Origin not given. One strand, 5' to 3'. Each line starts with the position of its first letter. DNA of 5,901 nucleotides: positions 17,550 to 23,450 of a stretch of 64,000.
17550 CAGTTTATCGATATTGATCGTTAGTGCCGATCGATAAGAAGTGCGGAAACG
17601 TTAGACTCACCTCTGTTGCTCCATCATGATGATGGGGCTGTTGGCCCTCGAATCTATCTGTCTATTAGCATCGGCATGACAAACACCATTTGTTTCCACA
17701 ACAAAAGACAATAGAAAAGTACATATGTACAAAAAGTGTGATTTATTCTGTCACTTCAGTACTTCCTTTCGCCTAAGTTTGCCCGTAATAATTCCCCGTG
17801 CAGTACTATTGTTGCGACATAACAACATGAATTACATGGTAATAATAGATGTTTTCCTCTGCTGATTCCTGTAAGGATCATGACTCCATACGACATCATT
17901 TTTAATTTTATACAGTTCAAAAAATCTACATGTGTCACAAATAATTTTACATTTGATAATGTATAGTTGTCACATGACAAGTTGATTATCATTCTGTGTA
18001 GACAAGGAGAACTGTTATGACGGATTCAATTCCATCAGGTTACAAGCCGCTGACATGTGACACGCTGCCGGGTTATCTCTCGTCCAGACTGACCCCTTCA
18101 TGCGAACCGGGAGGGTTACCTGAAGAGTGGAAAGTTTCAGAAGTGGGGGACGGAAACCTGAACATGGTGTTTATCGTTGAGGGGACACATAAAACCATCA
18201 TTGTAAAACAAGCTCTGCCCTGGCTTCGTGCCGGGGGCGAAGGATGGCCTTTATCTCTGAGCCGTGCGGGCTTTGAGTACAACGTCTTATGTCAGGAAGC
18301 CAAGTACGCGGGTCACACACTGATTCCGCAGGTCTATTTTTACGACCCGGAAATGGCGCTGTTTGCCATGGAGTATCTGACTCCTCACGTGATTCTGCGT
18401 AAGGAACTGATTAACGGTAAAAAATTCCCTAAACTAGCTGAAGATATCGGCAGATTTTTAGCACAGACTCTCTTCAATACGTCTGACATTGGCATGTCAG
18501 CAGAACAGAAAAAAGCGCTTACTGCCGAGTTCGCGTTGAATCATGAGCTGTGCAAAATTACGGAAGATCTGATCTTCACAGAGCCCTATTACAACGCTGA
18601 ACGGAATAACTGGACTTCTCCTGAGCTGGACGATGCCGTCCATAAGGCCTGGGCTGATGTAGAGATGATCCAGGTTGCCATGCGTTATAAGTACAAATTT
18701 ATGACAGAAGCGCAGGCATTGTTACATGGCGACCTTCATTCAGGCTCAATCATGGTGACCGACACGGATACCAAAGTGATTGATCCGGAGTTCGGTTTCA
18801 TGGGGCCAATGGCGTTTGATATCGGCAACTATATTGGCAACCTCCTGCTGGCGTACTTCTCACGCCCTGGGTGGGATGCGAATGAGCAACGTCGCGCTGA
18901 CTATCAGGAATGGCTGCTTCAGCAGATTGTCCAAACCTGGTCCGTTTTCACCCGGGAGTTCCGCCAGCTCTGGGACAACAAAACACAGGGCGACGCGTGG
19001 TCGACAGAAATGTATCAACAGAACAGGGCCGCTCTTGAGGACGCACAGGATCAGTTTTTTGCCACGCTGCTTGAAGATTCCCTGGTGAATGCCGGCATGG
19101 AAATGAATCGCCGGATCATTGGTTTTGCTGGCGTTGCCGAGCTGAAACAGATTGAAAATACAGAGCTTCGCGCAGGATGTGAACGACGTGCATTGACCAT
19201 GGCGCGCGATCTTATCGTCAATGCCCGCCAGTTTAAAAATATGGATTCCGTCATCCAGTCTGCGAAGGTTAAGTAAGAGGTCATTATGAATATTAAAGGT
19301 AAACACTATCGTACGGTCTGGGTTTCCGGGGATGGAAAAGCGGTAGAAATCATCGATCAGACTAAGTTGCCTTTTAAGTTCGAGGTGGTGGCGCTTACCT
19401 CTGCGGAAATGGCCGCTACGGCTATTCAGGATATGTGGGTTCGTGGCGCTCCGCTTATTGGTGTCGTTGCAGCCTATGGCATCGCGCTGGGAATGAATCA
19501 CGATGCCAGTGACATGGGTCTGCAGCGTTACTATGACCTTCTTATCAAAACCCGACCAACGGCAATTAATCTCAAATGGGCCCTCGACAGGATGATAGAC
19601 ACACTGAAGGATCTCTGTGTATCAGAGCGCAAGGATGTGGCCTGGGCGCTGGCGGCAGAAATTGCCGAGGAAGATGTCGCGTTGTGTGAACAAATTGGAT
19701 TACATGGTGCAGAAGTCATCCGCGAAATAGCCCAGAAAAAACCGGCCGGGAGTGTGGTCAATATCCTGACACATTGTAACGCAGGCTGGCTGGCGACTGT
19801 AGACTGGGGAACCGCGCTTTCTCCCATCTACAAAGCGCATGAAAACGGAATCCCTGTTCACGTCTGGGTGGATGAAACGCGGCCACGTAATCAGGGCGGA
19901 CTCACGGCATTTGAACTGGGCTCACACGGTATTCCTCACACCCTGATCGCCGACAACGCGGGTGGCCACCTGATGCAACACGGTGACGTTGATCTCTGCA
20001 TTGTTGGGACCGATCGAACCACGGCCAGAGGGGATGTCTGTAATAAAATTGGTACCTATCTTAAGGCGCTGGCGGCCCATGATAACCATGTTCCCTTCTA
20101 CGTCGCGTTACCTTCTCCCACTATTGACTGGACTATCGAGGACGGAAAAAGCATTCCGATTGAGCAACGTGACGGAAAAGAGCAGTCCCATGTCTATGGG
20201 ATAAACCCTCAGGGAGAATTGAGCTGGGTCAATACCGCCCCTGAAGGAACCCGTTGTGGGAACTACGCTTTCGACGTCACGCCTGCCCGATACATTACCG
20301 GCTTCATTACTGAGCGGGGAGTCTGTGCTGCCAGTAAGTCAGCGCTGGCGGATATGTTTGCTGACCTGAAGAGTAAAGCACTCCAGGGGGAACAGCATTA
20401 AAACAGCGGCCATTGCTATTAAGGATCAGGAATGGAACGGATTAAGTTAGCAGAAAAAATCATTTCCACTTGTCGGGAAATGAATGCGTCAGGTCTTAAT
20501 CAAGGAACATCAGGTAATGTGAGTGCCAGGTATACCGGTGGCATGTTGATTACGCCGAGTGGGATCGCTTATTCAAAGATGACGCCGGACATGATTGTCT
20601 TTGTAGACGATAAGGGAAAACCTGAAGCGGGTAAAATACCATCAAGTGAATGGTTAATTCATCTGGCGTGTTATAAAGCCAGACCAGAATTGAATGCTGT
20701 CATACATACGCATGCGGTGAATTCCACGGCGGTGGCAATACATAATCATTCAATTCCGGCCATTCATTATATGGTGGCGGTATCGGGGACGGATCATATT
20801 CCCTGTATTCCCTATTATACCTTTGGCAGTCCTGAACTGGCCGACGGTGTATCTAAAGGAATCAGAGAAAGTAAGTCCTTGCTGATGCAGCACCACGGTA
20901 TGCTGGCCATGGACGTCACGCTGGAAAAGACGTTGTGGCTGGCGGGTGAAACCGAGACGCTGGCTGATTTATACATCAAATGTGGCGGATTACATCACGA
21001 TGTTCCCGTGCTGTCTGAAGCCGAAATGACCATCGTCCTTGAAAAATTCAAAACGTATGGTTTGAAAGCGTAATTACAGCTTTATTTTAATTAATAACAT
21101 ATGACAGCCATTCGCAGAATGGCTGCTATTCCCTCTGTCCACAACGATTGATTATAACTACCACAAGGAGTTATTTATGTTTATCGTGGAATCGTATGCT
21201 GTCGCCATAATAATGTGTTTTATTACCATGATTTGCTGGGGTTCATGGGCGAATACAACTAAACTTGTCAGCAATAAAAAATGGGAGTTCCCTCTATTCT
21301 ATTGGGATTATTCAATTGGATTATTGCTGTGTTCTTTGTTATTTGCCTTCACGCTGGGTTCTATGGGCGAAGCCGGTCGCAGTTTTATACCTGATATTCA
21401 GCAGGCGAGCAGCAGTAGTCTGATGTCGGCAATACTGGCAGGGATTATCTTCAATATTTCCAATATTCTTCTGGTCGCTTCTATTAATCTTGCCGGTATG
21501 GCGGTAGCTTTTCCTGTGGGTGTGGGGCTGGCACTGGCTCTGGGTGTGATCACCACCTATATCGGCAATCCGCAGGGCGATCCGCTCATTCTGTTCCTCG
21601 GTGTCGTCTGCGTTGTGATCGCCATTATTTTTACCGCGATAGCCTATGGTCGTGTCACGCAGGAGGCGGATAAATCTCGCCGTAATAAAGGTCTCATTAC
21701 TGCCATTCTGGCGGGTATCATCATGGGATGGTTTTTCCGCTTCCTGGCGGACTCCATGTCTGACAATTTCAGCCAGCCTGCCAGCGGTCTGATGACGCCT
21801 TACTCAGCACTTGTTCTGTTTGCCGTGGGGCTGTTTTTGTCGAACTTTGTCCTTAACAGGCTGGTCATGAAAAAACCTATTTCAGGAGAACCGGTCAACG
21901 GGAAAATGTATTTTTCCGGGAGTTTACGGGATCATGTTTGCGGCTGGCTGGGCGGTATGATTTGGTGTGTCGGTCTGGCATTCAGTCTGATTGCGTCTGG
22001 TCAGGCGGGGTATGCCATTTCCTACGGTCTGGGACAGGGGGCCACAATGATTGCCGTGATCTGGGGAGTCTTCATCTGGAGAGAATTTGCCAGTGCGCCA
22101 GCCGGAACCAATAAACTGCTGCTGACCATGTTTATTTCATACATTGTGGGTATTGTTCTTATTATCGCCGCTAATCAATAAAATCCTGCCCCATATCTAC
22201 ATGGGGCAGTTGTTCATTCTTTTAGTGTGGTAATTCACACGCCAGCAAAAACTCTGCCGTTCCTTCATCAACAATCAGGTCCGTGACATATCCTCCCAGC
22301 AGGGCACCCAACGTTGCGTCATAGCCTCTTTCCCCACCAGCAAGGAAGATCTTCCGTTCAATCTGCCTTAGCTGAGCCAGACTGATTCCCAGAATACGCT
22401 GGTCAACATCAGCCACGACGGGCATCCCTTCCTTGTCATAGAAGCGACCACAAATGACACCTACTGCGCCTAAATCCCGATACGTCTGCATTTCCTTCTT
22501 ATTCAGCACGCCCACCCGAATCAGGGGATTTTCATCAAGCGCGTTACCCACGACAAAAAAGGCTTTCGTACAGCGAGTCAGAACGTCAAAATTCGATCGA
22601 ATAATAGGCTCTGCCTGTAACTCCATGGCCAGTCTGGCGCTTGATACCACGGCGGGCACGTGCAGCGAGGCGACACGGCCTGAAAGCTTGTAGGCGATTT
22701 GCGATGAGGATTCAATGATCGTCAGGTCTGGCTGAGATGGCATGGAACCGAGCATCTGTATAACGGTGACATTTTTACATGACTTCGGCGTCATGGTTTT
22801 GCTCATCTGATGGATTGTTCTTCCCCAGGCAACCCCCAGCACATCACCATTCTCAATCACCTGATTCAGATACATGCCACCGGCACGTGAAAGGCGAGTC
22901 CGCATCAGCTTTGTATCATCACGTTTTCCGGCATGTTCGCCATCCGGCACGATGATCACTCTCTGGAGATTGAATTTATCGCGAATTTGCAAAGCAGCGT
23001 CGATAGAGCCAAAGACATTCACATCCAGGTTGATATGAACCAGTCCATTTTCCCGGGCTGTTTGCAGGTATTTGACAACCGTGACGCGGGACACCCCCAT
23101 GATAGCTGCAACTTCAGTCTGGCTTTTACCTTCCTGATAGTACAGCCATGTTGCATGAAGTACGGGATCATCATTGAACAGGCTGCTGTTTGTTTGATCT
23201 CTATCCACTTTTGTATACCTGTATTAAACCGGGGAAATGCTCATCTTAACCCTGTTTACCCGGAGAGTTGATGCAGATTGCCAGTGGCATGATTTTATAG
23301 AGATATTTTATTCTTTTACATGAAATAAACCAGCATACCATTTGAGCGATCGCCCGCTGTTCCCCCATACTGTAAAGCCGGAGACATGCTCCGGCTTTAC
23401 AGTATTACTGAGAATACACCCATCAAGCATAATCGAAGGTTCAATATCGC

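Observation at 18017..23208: MtnK/MtnA/class II aldolase/permease cluster (candidate DHAP-shunt salvage operon) beside the SorC-family regulator yjhU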

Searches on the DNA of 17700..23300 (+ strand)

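Call 4: search_dna_similar(query=window:17700-23300:+, collection=ecoli_genomes, mode=near, max_rows=25)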
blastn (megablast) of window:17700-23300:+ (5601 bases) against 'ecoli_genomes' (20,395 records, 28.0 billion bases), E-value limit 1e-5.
Records with a match: 1602; places in all: 1607; records where one place covers at least 80% of the query: 1083.
Genomes with a match: 1601 of 5426; with a place that covers at least 80% of the query: 1083. Places per genome that has any: lowest 1, median 1, highest 2. On chromosomes: 1606 places; on plasmids: 1.
Best place of each record, by identity: >=99% 1587; 95-99% 15.
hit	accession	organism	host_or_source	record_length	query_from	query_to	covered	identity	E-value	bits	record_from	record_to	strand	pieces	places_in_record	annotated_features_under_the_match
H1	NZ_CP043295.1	Escherichia coli strain WCHEC040047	Homo sapiens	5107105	1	5601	100%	100.0%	0e+0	10361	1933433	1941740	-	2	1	IS66-like element ISCro1 family transposase | mtnK: S-methyl-5-thioribose kinase | mtnA: S-methyl-5-thioribose-1-phosphate isomerase | GRP family sugar transporter | yjhU: sugar-binding transcriptional regulator | and 3 other names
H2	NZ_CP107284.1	Escherichia coli strain SW4848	Water from a lake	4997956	1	5601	100%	100.0%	0e+0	10361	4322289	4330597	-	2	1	IS66-like element ISCro1 family transposase | mtnK: S-methyl-5-thioribose kinase | mtnA: S-methyl-5-thioribose-1-phosphate isomerase | GRP family sugar transporter | yjhU: sugar-binding transcriptional regulator | and 3 other names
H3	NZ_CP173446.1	Escherichia coli strain 98232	Homo sapiens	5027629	1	5601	100%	100.0%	0e+0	10361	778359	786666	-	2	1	IS66-like element ISCro1 family transposase | mtnK: S-methyl-5-thioribose kinase | mtnA: S-methyl-5-thioribose-1-phosphate isomerase | GRP family sugar transporter | yjhU: sugar-binding transcriptional regulator | and 4 other names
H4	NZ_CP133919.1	Escherichia coli strain M21170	Homo sapiens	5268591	1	5601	100%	100.0%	0e+0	10360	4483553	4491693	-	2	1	IS66-like element ISEc23 family transposase | mtnK: S-methyl-5-thioribose kinase | mtnA: S-methyl-5-thioribose-1-phosphate isomerase | GRP family sugar transporter | yjhU: sugar-binding transcriptional regulator | and 3 other names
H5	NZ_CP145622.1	Escherichia coli strain S1-ESP-02-A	Homo sapiens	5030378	1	5601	100%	100.0%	0e+0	10360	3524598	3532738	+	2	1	IS66-like element ISEc23 family transposase | mtnK: S-methyl-5-thioribose kinase | mtnA: S-methyl-5-thioribose-1-phosphate isomerase | yjhU: sugar-binding transcriptional regulator | multidrug DMT transporter permease (x2) | and 3 other names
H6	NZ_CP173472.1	Escherichia coli strain 98224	Homo sapiens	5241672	1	5601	100%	100.0%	0e+0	10356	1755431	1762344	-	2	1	mtnK: S-methyl-5-thioribose kinase | IS3-like element IS1203 family transposase | mtnA: S-methyl-5-thioribose-1-phosphate isomerase | GRP family sugar transporter | yjhU: sugar-binding transcriptional regulator | and 2 other names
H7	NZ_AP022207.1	Escherichia coli strain WP7-S18-ESBL-09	-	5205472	1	5601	100%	100.0%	0e+0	10350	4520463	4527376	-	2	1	mtnK: S-methyl-5-thioribose kinase | IS3 family transposase | mtnA: S-methyl-5-thioribose-1-phosphate isomerase | GRP family sugar transporter | yjhU: sugar-binding transcriptional regulator | and 2 other names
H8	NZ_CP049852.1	Escherichia coli strain UPEC-774U/190308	Homo sapiens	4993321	1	5601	100%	100.0%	0e+0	10350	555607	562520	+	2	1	mtnK: S-methyl-5-thioribose kinase | IS3 family transposase | mtnA: S-methyl-5-thioribose-1-phosphate isomerase | yjhU: sugar-binding transcriptional regulator | multidrug DMT transporter permease (x2) | and 2 other names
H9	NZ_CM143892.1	Escherichia coli strain E21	Homo sapiens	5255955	1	5601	100%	100.0%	0e+0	10350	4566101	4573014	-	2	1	mtnK: S-methyl-5-thioribose kinase | IS3 family transposase | mtnA: S-methyl-5-thioribose-1-phosphate isomerase | GRP family sugar transporter | yjhU: sugar-binding transcriptional regulator | and 2 other names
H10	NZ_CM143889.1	Escherichia coli strain E28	Homo sapiens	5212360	1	5601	100%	100.0%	0e+0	10350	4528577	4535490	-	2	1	mtnK: S-methyl-5-thioribose kinase | IS3 family transposase | mtnA: S-methyl-5-thioribose-1-phosphate isomerase | GRP family sugar transporter | yjhU: sugar-binding transcriptional regulator | and 2 other names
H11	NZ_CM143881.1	Escherichia coli strain E09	Homo sapiens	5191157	1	5601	100%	100.0%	0e+0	10350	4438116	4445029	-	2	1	mtnK: S-methyl-5-thioribose kinase | IS3 family transposase | mtnA: S-methyl-5-thioribose-1-phosphate isomerase | GRP family sugar transporter | yjhU: sugar-binding transcriptional regulator | and 2 other names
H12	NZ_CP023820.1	Escherichia coli strain 7/2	Homo sapiens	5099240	1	5601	100%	100.0%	0e+0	10344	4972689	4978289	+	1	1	mtnK: S-methyl-5-thioribose kinase | mtnA: S-methyl-5-thioribose-1-phosphate isomerase | GRP family sugar transporter | yjhU: sugar-binding transcriptional regulator | L-fuculose-phosphate aldolase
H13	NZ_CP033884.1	Escherichia coli strain 50579417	Homo sapiens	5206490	1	5601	100%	100.0%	0e+0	10344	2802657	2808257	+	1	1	mtnK: S-methyl-5-thioribose kinase | mtnA: S-methyl-5-thioribose-1-phosphate isomerase | GRP family sugar transporter | yjhU: sugar-binding transcriptional regulator | L-fuculose-phosphate aldolase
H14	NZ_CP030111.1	Escherichia coli strain MCJCHV-1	Homo sapiens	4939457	1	5601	100%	100.0%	0e+0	10344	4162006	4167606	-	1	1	mtnK: S-methyl-5-thioribose kinase | mtnA: S-methyl-5-thioribose-1-phosphate isomerase | GRP family sugar transporter | yjhU: sugar-binding transcriptional regulator | L-fuculose-phosphate aldolase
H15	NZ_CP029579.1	Escherichia coli strain DA33137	Homo sapiens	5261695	1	5601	100%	100.0%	0e+0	10344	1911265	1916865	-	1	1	mtnK: S-methyl-5-thioribose kinase | mtnA: S-methyl-5-thioribose-1-phosphate isomerase | GRP family sugar transporter | yjhU: sugar-binding transcriptional regulator | L-fuculose-phosphate aldolase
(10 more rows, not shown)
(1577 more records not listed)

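Call 11: get_annotated_region(hit=H12, flank=9000)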
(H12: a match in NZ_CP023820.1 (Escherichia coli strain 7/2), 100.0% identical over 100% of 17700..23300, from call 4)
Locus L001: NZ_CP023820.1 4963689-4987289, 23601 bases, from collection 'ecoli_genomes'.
description: Escherichia coli strain 7/2 chromosome, complete genome
organism: Escherichia coli strain 7/2 (NCBI taxid 562)
replicon: chromosome; assembly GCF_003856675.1
host: Homo sapiens; source: feces; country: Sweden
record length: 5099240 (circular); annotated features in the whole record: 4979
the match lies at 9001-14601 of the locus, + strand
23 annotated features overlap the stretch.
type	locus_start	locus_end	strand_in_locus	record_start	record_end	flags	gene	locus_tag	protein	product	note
CDS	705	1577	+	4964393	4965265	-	-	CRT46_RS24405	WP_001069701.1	GTPase family protein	-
CDS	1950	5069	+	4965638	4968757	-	agn43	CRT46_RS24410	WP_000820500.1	autotransporter adhesin Ag43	-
CDS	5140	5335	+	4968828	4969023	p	-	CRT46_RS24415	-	DUF905 family protein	frameshifted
CDS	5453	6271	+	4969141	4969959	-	-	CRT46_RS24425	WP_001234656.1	DUF932 domain-containing protein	-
CDS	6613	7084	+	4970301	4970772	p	-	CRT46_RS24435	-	antirestriction protein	frameshifted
CDS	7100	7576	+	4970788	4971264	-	-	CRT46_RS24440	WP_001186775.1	JAB domain-containing protein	-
CDS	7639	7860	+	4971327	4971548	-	-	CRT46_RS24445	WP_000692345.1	DUF987 domain-containing protein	-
CDS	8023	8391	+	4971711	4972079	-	-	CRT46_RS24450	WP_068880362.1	type IV toxin-antitoxin system YeeU family antitoxin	-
CDS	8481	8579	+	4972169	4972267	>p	-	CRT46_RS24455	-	TA system toxin CbtA family protein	incomplete; partial in the middle of a contig; missing C-terminus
CDS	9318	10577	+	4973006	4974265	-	mtnK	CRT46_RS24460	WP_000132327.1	S-methyl-5-thioribose kinase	-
CDS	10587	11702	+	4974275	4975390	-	mtnA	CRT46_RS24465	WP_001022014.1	S-methyl-5-thioribose-1-phosphate isomerase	-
CDS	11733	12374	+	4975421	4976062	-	-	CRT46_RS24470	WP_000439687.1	L-fuculose-phosphate aldolase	-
CDS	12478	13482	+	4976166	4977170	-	-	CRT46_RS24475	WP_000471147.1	GRP family sugar transporter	-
CDS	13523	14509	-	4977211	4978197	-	yjhU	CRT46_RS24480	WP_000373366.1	sugar-binding transcriptional regulator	-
CDS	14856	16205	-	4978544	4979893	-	yjhF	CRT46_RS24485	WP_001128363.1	GntP family permease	-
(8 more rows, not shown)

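Call 44: search_dna_similar(query=window:22222-23208:+, collection=ecoli_genomes, mode=near, max_rows=5)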
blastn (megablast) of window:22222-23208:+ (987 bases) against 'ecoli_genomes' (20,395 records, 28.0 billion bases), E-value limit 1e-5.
Records with a match: 1601; places in all: 1602; records where one place covers at least 80% of the query: 1600.
Genomes with a match: 1601 of 5426; with a place that covers at least 80% of the query: 1600. Places per genome that has any: lowest 1, median 1, highest 2. On chromosomes: 1602 places; on plasmids: 0.
Best place of each record, by identity: >=99% 1588; 95-99% 13.
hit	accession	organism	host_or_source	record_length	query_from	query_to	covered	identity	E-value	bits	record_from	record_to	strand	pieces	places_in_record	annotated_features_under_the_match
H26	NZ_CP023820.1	Escherichia coli strain 7/2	Homo sapiens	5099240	1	987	100%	100.0%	0e+0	1823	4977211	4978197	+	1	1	yjhU: sugar-binding transcriptional regulator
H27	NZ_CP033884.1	Escherichia coli strain 50579417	Homo sapiens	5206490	1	987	100%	100.0%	0e+0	1823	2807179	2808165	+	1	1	yjhU: sugar-binding transcriptional regulator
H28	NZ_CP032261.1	Escherichia coli strain AR_0067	missing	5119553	1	987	100%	100.0%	0e+0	1823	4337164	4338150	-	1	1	yjhU: sugar-binding transcriptional regulator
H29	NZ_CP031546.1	Escherichia coli strain cq9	pig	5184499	1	987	100%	100.0%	0e+0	1823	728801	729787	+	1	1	yjhU: sugar-binding transcriptional regulator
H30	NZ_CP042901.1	Escherichia coli strain CFSAN061762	missing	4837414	1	987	100%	100.0%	0e+0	1823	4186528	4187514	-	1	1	yjhU: sugar-binding transcriptional regulator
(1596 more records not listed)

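Call 45: search_dna_similar(query=window:18017-21073:+, collection=ecoli_genomes, mode=near, max_rows=5)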
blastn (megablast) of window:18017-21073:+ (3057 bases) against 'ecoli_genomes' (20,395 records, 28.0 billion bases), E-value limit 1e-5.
Records with a match: 1233; places in all: 1239; records where one place covers at least 80% of the query: 1076.
Genomes with a match: 1232 of 5426; with a place that covers at least 80% of the query: 1076. Places per genome that has any: lowest 1, median 1, highest 2. On chromosomes: 1238 places; on plasmids: 1.
Best place of each record, by identity: >=99% 1218; 95-99% 15.
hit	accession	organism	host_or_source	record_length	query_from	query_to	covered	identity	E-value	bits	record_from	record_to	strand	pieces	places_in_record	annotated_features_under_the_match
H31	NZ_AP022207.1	Escherichia coli strain WP7-S18-ESBL-09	-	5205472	1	3057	100%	100.0%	0e+0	5652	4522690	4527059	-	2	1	mtnK: S-methyl-5-thioribose kinase | IS3 family transposase | mtnA: S-methyl-5-thioribose-1-phosphate isomerase | L-fuculose-phosphate aldolase | AL1L pseudoknot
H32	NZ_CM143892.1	Escherichia coli strain E21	Homo sapiens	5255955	1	3057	100%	100.0%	0e+0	5652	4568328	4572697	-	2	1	mtnK: S-methyl-5-thioribose kinase | IS3 family transposase | mtnA: S-methyl-5-thioribose-1-phosphate isomerase | L-fuculose-phosphate aldolase | AL1L pseudoknot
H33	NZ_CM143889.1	Escherichia coli strain E28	Homo sapiens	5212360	1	3057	100%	100.0%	0e+0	5652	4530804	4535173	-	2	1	mtnK: S-methyl-5-thioribose kinase | IS3 family transposase | mtnA: S-methyl-5-thioribose-1-phosphate isomerase | L-fuculose-phosphate aldolase | AL1L pseudoknot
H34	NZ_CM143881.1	Escherichia coli strain E09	Homo sapiens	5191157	1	3057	100%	100.0%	0e+0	5652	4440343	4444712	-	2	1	mtnK: S-methyl-5-thioribose kinase | IS3 family transposase | mtnA: S-methyl-5-thioribose-1-phosphate isomerase | L-fuculose-phosphate aldolase | AL1L pseudoknot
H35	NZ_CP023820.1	Escherichia coli strain 7/2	Homo sapiens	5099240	1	3057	100%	100.0%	0e+0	5646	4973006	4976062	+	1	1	mtnK: S-methyl-5-thioribose kinase | mtnA: S-methyl-5-thioribose-1-phosphate isomerase | L-fuculose-phosphate aldolase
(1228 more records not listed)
